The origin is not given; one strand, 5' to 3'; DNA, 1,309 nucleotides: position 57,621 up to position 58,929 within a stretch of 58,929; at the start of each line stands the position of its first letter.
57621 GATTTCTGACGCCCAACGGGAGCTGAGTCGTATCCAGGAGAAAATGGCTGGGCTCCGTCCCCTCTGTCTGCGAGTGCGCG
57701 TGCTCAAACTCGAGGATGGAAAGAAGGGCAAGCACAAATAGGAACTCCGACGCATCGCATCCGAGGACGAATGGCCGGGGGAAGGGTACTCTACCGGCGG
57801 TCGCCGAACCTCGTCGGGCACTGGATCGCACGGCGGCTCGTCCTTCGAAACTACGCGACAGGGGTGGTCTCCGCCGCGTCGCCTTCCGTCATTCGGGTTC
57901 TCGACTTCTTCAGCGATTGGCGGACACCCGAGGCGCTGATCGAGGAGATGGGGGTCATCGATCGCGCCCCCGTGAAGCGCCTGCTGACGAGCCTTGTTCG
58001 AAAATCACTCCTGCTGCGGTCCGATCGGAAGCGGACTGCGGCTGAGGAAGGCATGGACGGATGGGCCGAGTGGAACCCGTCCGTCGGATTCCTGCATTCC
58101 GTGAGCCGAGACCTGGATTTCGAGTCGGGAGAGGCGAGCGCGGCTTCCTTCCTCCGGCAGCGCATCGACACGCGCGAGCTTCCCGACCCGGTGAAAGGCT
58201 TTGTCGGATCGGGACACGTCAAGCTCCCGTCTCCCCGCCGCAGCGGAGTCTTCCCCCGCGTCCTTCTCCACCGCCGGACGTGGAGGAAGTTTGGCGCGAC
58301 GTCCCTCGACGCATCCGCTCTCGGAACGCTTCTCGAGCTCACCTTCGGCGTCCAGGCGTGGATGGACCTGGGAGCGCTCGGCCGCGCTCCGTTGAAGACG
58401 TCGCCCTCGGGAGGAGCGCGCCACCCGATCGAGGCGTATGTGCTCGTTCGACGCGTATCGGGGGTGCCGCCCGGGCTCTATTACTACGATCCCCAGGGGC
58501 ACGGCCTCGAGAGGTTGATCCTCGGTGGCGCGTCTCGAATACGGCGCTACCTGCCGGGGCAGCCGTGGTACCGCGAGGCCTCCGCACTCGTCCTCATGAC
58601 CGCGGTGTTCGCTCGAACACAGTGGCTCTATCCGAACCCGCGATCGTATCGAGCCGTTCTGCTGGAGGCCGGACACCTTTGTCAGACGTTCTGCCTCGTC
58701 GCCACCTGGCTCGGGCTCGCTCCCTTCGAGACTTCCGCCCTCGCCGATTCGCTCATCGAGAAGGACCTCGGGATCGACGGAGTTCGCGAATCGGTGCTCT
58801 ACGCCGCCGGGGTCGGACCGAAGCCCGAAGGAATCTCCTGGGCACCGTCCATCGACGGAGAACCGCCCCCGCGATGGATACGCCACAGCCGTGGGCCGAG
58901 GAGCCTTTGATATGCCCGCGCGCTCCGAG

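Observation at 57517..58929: Possible peptide-modification (RiPP-like) module cut by the window edge: 70-aa Lys-rich ORF + RRE-like/SagB-ThcOx dehydrogenase + coupled downstream gene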

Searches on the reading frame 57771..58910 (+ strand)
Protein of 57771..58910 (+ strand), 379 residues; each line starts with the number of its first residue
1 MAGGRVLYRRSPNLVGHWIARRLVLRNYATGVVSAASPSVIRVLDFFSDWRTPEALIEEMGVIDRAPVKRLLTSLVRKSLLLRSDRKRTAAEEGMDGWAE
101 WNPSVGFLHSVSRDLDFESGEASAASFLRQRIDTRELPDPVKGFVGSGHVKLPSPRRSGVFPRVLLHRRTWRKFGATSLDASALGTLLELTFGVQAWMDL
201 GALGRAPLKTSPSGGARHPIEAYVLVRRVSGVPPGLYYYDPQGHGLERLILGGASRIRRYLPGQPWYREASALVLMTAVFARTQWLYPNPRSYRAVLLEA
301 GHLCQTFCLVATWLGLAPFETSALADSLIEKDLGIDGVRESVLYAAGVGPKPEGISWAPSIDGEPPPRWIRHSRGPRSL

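Call 3: search_protein_families(library=pfam, proteins=[window:57771-58907:+], max_evalue=0.1)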
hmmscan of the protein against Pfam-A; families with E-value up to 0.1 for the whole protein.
window:57771-58907:+ (379 aa): 1 family
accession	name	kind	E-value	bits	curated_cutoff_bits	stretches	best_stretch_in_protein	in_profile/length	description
PF00881.29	Nitroreductase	-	1.3e-14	55.2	23.5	1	167-349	3-166/167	Nitroreductase family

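Call 4: search_protein_families(library=ncbifam, proteins=[window:57771-58907:+], max_evalue=0.1)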
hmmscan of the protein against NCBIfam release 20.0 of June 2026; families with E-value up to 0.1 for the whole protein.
window:57771-58907:+ (379 aa): 3 families
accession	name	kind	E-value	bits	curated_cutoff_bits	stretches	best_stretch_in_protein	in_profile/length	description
TIGR04511.1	SagB_rel_DH_2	exception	8.3e-53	179.8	240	1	71-353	77-371/380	putative peptide maturation dehydrogenase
TIGR03605.1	antibiot_sagB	domain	5.5e-32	110.7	78.4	1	181-349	2-172/173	SagB family peptide dehydrogenase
NF008654.0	PRK11652.1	equivalog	0.036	13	479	1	291-346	200-253/397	multidrug efflux MFS transporter EmrD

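Call 5: find_encoding_contigs(protein=window:57771-58910:+, flank=10000, max_places=6)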
Protein window:57771-58910:+ (379 aa): no gene with exactly this product is on record in the collection.

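Call 6: find_homologous_proteins(query=window:57771-58907:+)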
Query window:57771-58907:+ (379 aa): 3780 proteins with E <= 0.001 among 8000 candidates; the best 120 are listed.
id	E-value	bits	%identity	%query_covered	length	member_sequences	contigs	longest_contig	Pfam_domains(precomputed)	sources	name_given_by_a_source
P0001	5.3e-253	857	100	100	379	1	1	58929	PF00881.30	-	-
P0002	5.1e-192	656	77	100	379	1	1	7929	PF00881.30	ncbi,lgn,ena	-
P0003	4.8e-187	640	78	97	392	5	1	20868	PF00881.30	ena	-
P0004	1.7e-180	618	75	97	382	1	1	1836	PF00881.30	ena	-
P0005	1.9e-171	588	73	94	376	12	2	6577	PF00881.30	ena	-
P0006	8.6e-169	580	72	95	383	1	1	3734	PF00881.30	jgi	jgi:SagB-type dehydrogenase family enzyme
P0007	1.1e-159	550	71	91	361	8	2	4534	PF00881.30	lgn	-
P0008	2.2e-155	535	66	96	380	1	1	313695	PF00881.30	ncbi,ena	-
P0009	1.7e-149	516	66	96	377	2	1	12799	PF00881.30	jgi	jgi:SagB-type dehydrogenase family enzyme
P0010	2.3e-126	440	56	97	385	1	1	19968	PF00881.30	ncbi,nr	ncbi:MAG TPA: SagB/ThcOx family dehydrogenase [Vicinamibacteria bacterium]|nr:SagB/ThcOx family dehy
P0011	3.9e-126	439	55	99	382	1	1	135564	PF00881.30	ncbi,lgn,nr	ncbi:MAG TPA: SagB/ThcOx family dehydrogenase [Vicinamibacteria bacterium]|nr:SagB/ThcOx family dehy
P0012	7.1e-124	432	57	96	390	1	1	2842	PF00881.30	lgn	-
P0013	7.5e-124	432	72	72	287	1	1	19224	PF00881.30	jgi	jgi:SagB-type dehydrogenase family enzyme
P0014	8.2e-124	431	55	96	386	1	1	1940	PF00881.30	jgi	jgi:SagB-type dehydrogenase family enzyme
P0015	1.5e-123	431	56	99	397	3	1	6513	PF00881.30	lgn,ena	-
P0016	6.6e-121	422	58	94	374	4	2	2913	PF00881.30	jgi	jgi:SagB-type dehydrogenase family enzyme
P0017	1.3e-120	421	55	97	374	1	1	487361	PF00881.30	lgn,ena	-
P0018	4.0e-120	419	56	93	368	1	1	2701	PF00881.30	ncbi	-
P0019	1.2e-119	418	56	96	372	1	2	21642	PF00881.30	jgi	jgi:SagB-type dehydrogenase family enzyme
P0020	4.7e-119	416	53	96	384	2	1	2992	PF00881.30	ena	-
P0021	1.0e-118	415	55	96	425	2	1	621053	PF00881.30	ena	-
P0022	5.9e-117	409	56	93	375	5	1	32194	PF00881.30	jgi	jgi:SagB-type dehydrogenase family enzyme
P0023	2.0e-116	407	55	93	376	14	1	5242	PF00881.30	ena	-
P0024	2.3e-116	407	54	97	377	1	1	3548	PF00881.30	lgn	-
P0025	2.3e-116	407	56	93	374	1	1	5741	PF00881.30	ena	-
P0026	2.9e-116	407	54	95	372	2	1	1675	PF00881.30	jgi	-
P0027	6.7e-116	405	55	92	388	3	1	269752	PF00881.30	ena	-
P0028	7.6e-116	405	55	94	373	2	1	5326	PF00881.30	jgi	jgi:SagB-type dehydrogenase family enzyme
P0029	2.4e-115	404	53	95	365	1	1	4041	PF00881.30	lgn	-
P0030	3.2e-115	403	53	94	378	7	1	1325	PF00881.30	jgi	-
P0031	3.5e-115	403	55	93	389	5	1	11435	PF00881.30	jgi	jgi:SagB-type dehydrogenase family enzyme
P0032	5.4e-115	402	55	94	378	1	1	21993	PF00881.30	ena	-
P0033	7.9e-115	402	54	94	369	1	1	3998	PF00881.30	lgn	-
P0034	8.7e-115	402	53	95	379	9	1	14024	PF00881.30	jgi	jgi:SagB-type dehydrogenase family enzyme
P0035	1.1e-114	401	55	94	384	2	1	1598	PF00881.30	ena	-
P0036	1.1e-114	401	53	93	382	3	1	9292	PF00881.30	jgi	-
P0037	2.2e-114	400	51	98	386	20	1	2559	PF00881.30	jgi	-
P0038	2.5e-114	400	53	93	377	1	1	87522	PF00881.30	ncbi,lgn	ncbi:MAG: SagB family peptide dehydrogenase [Candidatus Acidiferrales bacterium]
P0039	3.0e-114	400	54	94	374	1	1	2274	PF00881.30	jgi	jgi:SagB-type dehydrogenase family enzyme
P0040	3.0e-114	400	54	93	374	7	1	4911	PF00881.30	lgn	-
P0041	4.2e-114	399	54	95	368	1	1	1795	PF00881.30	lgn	-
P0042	4.5e-114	399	55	93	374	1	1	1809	PF00881.30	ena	-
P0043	5.0e-114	399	53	94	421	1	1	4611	PF00881.30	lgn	-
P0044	6.1e-114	399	55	93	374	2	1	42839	PF00881.30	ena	-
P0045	7.0e-114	399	52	96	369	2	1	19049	PF00881.30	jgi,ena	-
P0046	8.3e-114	399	55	93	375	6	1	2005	PF00881.30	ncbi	-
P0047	9.9e-114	398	54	94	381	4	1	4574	PF00881.30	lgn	-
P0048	1.0e-113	398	55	91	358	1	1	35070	PF00881.30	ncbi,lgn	-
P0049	1.1e-113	398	54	93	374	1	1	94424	PF00881.30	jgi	jgi:SagB-type dehydrogenase family enzyme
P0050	1.2e-113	398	53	96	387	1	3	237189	PF00881.30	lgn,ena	-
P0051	1.2e-113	398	54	92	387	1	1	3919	PF00881.30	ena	-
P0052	1.4e-113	398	54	96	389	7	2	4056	PF00881.30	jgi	jgi:SagB-type dehydrogenase family enzyme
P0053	1.4e-113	398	55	92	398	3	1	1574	PF00881.30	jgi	-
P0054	1.7e-113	397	55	93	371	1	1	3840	PF00881.30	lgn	-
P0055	2.3e-113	397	54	99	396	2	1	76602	PF00881.30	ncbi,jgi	jgi:SagB-type dehydrogenase family enzyme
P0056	2.6e-113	397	54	95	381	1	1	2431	PF00881.30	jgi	jgi:SagB-type dehydrogenase family enzyme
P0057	2.8e-113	397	54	98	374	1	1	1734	PF00881.30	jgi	jgi:SagB-type dehydrogenase family enzyme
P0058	3.6e-113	396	53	94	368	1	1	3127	PF00881.30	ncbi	-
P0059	5.0e-113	396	51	94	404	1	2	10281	PF00881.30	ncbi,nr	ncbi:MAG: SagB family peptide dehydrogenase [Acidobacteria bacterium]|nr:SagB family peptide dehydro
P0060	5.8e-113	396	54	93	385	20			PF00881.30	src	-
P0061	8.0e-113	395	53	93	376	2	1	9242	PF00881.30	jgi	jgi:SagB-type dehydrogenase family enzyme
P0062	1.6e-112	394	54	93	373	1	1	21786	PF00881.30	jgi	jgi:SagB-type dehydrogenase family enzyme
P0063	2.1e-112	394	54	93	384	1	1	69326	PF00881.30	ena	-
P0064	3.4e-112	393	52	97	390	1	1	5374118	PF00881.30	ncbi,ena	-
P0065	4.2e-112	393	53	96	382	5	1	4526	PF00881.30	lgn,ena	-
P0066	4.3e-112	393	55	90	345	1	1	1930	PF00881.30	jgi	-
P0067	6.3e-112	392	55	93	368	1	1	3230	PF00881.30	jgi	jgi:SagB-type dehydrogenase family enzyme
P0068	6.6e-112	392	52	94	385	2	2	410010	PF00881.30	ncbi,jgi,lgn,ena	-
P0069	1.4e-111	391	51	96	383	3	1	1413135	PF00881.30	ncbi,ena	-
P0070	1.4e-111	391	54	93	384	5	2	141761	PF00881.30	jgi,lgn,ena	jgi:SagB-type dehydrogenase family enzyme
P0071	1.5e-111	391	52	95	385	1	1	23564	PF00881.30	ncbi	-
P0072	2.0e-111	391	52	93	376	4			PF00881.30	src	-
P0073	2.2e-111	391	54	97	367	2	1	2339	PF00881.30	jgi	jgi:SagB-type dehydrogenase family enzyme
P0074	3.1e-111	390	54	94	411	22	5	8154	PF00881.30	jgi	jgi:SagB-type dehydrogenase family enzyme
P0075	3.1e-111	390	51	93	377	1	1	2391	PF00881.30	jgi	jgi:SagB-type dehydrogenase family enzyme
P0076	3.1e-111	390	51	93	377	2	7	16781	PF00881.30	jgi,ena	jgi:SagB-type dehydrogenase family enzyme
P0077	4.0e-111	390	52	93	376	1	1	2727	PF00881.30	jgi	jgi:SagB-type dehydrogenase family enzyme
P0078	4.5e-111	389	53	93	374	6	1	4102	PF00881.30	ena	-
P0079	4.7e-111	389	52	94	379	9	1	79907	PF00881.30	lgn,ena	-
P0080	5.1e-111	389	53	93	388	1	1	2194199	PF00881.30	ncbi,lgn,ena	-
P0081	5.4e-111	389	52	93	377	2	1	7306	PF00881.30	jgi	jgi:SagB-type dehydrogenase family enzyme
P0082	6.6e-111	389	52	95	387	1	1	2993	PF00881.30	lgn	-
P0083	7.5e-111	389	52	93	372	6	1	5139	PF00881.30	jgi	jgi:SagB-type dehydrogenase family enzyme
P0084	7.9e-111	389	53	94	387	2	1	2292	PF00881.30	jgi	jgi:SagB-type dehydrogenase family enzyme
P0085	8.4e-111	389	51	93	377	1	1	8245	PF00881.30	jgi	jgi:SagB-type dehydrogenase family enzyme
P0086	8.5e-111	389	53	93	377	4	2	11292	PF00881.30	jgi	jgi:SagB-type dehydrogenase family enzyme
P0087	8.8e-111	389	52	93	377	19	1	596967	PF00881.30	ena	-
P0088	9.4e-111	388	53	93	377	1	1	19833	PF00881.30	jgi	jgi:SagB-type dehydrogenase family enzyme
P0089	9.8e-111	388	50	93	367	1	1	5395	PF00881.30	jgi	jgi:SagB-type dehydrogenase family enzyme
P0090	1.0e-110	388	51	96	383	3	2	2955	PF00881.30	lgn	-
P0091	1.0e-110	388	52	93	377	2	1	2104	PF00881.30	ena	-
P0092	1.1e-110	388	54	93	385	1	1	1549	PF00881.30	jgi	jgi:SagB-type dehydrogenase family enzyme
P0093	1.1e-110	388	51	93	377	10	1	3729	PF00881.30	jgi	-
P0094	1.2e-110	388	53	93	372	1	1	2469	PF00881.30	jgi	jgi:SagB-type dehydrogenase family enzyme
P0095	1.3e-110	388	53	93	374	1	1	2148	PF00881.30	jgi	jgi:SagB-type dehydrogenase family enzyme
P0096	1.3e-110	388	52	93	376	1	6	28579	PF00881.30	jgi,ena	jgi:SagB-type dehydrogenase family enzyme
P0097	1.4e-110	388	55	92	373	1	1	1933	PF00881.30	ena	-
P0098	1.4e-110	388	53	92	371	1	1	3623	PF00881.30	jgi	jgi:SagB-type dehydrogenase family enzyme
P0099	1.9e-110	387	52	94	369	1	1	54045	PF00881.30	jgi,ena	-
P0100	1.9e-110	387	52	93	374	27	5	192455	PF00881.30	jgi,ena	jgi:SagB-type dehydrogenase family enzyme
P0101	1.9e-110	387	54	95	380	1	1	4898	PF00881.30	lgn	-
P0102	2.0e-110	387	52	94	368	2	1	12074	PF00881.30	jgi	-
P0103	2.2e-110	387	52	93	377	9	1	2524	PF00881.30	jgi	jgi:SagB-type dehydrogenase family enzyme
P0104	2.2e-110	387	52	95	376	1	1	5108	PF00881.30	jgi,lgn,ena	-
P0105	2.4e-110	387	51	93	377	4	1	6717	PF00881.30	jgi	jgi:SagB-type dehydrogenase family enzyme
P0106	2.9e-110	387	51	93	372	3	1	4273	PF00881.30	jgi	jgi:SagB-type dehydrogenase family enzyme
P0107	3.1e-110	387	52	93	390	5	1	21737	PF00881.30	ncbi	-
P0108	3.5e-110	387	54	94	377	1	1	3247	PF00881.30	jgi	jgi:SagB-type dehydrogenase family enzyme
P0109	3.5e-110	387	53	97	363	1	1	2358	PF00881.30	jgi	jgi:SagB-type dehydrogenase family enzyme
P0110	4.1e-110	386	51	95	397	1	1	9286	PF00881.30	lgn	-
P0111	4.7e-110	386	51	93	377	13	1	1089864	PF00881.30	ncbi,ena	-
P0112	8.5e-110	385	53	93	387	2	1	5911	PF00881.30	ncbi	-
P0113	9.0e-110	385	53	93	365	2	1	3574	PF00881.30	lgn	-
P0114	9.1e-110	385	51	93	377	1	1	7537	PF00881.30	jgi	jgi:SagB-type dehydrogenase family enzyme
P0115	1.0e-109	385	53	96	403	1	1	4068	PF00881.30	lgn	-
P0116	1.2e-109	385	53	93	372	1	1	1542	PF00881.30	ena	-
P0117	1.2e-109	385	51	93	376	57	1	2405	PF00881.30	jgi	jgi:SagB-type dehydrogenase family enzyme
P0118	1.4e-109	385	51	93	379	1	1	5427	PF00881.30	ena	-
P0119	1.6e-109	384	52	93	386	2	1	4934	PF00881.30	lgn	-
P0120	1.7e-109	384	54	94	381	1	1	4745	PF00881.30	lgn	-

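Call 7: find_encoding_contigs(protein=P0003, flank=10000, max_places=3)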
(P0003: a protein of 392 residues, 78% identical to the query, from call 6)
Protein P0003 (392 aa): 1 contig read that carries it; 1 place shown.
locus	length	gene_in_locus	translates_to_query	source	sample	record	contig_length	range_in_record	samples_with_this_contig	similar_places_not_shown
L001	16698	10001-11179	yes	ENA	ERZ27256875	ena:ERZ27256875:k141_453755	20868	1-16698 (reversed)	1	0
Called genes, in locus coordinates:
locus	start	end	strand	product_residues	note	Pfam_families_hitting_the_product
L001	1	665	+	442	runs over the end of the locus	-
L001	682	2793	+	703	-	PF00069:Pkinase, PF01636:APH (faint), PF07714:PK_Tyr_Ser-Thr, PF07719:TPR_2 (faint), PF13428:TPR_14 (faint), PF13431:TPR_17 (faint), PF13432:TPR_16 (weak), PF14559:TPR_19, +1 more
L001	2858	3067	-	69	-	-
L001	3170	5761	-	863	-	PF00657:Lipase_GDSL (faint), PF13472:Lipase_GDSL_2 (faint), PF14559:TPR_19, PF13432:TPR_16, PF07719:TPR_2 (weak), PF23914:TPR_CcmH_CycH (weak), PF14559:TPR_19, PF23914:TPR_CcmH_CycH (weak), +13 more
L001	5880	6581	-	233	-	-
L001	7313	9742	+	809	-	PF00069:Pkinase, PF03109:ABC1 (faint), PF07714:PK_Tyr_Ser-Thr, PF13428:TPR_14 (faint), PF24575:TPR_Slam (faint), PF00515:TPR_1 (faint), PF13432:TPR_16, PF14559:TPR_19, +8 more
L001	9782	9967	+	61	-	-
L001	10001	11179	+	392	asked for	PF00881:Nitroreductase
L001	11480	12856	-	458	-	PF00324:AA_permease, PF13520:AA_permease_2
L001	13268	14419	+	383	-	PF25919:BSH_CusB (faint), PF00364:Biotin_lipoyl (faint), PF25917:BSH_RND, PF25973:BSH_CzcB, PF25997:BSH_YhbJ (faint), PF25954:Beta-barrel_RND_2 (weak), PF25967:RND-MFP_C (weak), PF25989:YknX_C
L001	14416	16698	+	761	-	?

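Call 8: find_encoding_contigs(protein=P0008, flank=10000, max_places=3)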
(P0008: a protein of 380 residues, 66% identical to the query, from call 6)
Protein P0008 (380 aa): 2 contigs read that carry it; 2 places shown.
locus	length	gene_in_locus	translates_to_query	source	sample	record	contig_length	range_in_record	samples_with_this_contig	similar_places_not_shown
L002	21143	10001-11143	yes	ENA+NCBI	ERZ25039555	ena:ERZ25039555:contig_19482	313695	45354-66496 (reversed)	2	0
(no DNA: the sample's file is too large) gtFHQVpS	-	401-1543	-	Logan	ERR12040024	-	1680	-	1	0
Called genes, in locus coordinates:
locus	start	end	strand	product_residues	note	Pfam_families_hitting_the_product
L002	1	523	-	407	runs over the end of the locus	PF16491:Peptidase_M48_N, PF01435:Peptidase_M48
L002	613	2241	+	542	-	PF07687:M20_dimer (weak)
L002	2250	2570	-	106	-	PF00326:Peptidase_S9, PF01738:DLH (weak), PF20434:BD-FAE (weak)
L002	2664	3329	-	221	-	-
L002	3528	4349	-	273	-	PF26549:Tricorn_N (weak), PF07676:PD40 (weak)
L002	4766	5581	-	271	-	PF12029:DUF3516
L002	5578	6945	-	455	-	PF12029:DUF3516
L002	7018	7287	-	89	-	-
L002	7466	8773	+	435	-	PF00069:Pkinase, PF01636:APH (faint), PF07714:PK_Tyr_Ser-Thr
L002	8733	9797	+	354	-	PF13432:TPR_16 (faint), PF13428:TPR_14 (faint), PF21033:RMD1-3 (faint), PF00515:TPR_1 (faint), PF07719:TPR_2 (faint), PF12895:ANAPC3 (faint), PF13424:TPR_12 (weak), PF14559:TPR_19, +4 more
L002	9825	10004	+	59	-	-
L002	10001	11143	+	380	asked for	PF00881:Nitroreductase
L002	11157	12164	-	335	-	PF08309:LVIVD (faint)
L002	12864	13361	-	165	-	PF00324:AA_permease, PF13520:AA_permease_2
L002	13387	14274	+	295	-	-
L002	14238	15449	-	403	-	PF00266:Aminotran_5, PF22580:KYNU_C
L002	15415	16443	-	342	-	PF04909:Amidohydro_2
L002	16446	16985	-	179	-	PF06052:3-HAO, PF07883:Cupin_2 (weak)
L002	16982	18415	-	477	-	PF00171:Aldedh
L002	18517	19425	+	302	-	PF01261:AP_endonuc_2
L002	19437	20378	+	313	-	PF00126:HTH_1, PF03466:LysR_substrate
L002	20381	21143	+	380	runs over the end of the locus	PF25919:BSH_CusB (faint), PF00364:Biotin_lipoyl (faint), PF25917:BSH_RND, PF25973:BSH_CzcB, PF25997:BSH_YhbJ (faint), PF25954:Beta-barrel_RND_2, PF25989:YknX_C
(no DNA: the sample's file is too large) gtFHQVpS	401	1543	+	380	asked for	PF00881:Nitroreductase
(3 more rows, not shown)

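Call 11: search_protein_families(library=ncbifam, proteins=[L001:7313-9739:+, L001:9782-9964:+, L002:9825-10001:+], max_evalue=1)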
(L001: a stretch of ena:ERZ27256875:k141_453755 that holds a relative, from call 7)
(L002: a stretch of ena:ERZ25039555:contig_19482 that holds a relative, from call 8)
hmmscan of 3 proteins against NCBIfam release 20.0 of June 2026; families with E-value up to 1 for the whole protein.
L001:7313-9739:+ (809 aa): 43 families (the best 25 are shown)
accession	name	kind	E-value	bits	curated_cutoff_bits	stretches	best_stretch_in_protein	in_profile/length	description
NF033483.0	PknB_PASTA_kin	equivalog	7.3e-85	286.1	450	2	16-167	7-159/563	Stk1 family PASTA domain-containing Ser/Thr kinase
NF052427.1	StpK7MSMEG_1200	equivalog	5e-57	193.7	900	2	13-167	4-160/601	serine/threonine protein kinase StpK7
NF009651.0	PRK13184.1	equivalog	1.5e-43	149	839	1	16-302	2-289/932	serine/threonine-protein kinase PknD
NF047741.1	antiphage_MADS6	equivalog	4.7e-41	141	460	3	7-129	485-605/612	methylation-associated defense system protein kinase MAD6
TIGR03903.1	TOMM_kin_cyc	equivalog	6.4e-39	133.6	705.75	1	42-312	4-254/1267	TOMM system kinase/cyclase fusion protein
NF053615.1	SerThrKinAfsKStmc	equivalog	1.9e-37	129.3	1300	2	15-193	12-195/809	protein serine/threonine kinase AfsK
NF038150.1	lanthi_synth_IV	equivalog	6.2e-28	97.6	650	2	10-168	183-351/851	class IV lanthionine synthetase LanL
NF047558.1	TPR_END_plus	domain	6.4e-16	58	32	1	749-802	2-55/56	TPR end-of-group domain-containing protein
NF033442.0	BREX_PglW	equivalog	1.2e-15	56.3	990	2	14-164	510-662/1391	BREX system serine/threonine kinase PglW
NF038151.1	lanthi_synth_III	equivalog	2.2e-13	49.5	575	1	18-171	222-392/833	class III lanthionine synthetase LanKC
NF009037.0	PRK12370.1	equivalog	1.1e-12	47.2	589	1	500-768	258-529/553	HilA/EilA family virulence transcriptional regulator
NF040959.1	MamA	equivalog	8.3e-11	41.7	200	2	657-708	112-163/204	magnetosome protein MamA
TIGR02917.1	PEP_TPR_lipo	equivalog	1.4e-10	39.8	312.2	2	661-711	306-356/899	XrtA/PEP-CTERM system TPR-repeat protein PrsT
NF058632.1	SerThrKinPrkT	equivalog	1.9e-10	40.2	280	1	17-160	22-163/322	serine/threonine protein kinase PrkT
TIGR03724.2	arch_bud32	equivalog_domain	5.4e-10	39.1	125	1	60-167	37-136/193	KEOPS complex kinase/ATPase Bud32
TIGR04510.1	mod_pep_cyc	subfamily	3.3e-09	35.8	400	1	405-732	307-616/814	putative peptide modification system cyclase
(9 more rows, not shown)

L001:9782-9964:+ (61 aa): 3 families
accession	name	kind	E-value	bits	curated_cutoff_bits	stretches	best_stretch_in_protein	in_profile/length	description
NF045487.1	ASRP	equivalog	0.0082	14.8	300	1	6-57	176-224/593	archaea-specific SMC-related protein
TIGR02971.1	heterocyst_DevB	subfamily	0.09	12.1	129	1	4-57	70-124/327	ABC exporter membrane fusion protein, DevB family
TIGR04529.1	MTB_hemophore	subfamily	0.14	13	32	1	16-54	37-75/77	hemophore-related protein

L002:9825-10001:+ (59 aa): 1 family
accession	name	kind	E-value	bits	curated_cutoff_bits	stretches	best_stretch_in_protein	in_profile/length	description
NF052421.1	effector_SseE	equivalog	0.055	13.5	110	1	10-46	52-88/124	type III secretion system effector protein SseE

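Call 13: find_encoding_contigs(protein=P0002, flank=10000, max_places=2)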
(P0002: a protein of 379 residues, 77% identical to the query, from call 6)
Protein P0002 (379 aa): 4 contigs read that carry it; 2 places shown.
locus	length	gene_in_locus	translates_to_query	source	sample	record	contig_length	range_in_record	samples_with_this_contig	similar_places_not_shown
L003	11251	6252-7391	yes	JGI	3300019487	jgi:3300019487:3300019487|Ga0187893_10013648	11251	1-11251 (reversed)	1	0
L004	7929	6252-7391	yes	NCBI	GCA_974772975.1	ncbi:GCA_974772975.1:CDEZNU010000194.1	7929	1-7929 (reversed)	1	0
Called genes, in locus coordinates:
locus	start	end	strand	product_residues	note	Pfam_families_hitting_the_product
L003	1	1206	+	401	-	?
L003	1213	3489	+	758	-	-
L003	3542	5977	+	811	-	-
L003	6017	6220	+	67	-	-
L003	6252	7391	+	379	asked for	PF00881:Nitroreductase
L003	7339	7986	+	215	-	-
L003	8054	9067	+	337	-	PF03069:FmdA_AmdA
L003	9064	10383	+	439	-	-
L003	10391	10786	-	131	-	-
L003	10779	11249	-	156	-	?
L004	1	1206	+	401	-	?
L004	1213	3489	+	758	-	PF00069:Pkinase, PF07714:PK_Tyr_Ser-Thr, PF01636:APH (faint), PF04052:TolB_N (faint), PF07719:TPR_2 (faint), PF13432:TPR_16 (faint), PF13414:TPR_11 (faint), PF14559:TPR_19, +1 more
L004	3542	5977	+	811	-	PF00069:Pkinase, PF03109:ABC1 (faint), PF07714:PK_Tyr_Ser-Thr, PF13424:TPR_12 (faint), PF07714:PK_Tyr_Ser-Thr, PF13428:TPR_14 (faint), PF13432:TPR_16 (weak), PF14559:TPR_19, +10 more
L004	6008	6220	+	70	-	-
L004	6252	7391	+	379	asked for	PF00881:Nitroreductase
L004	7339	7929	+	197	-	?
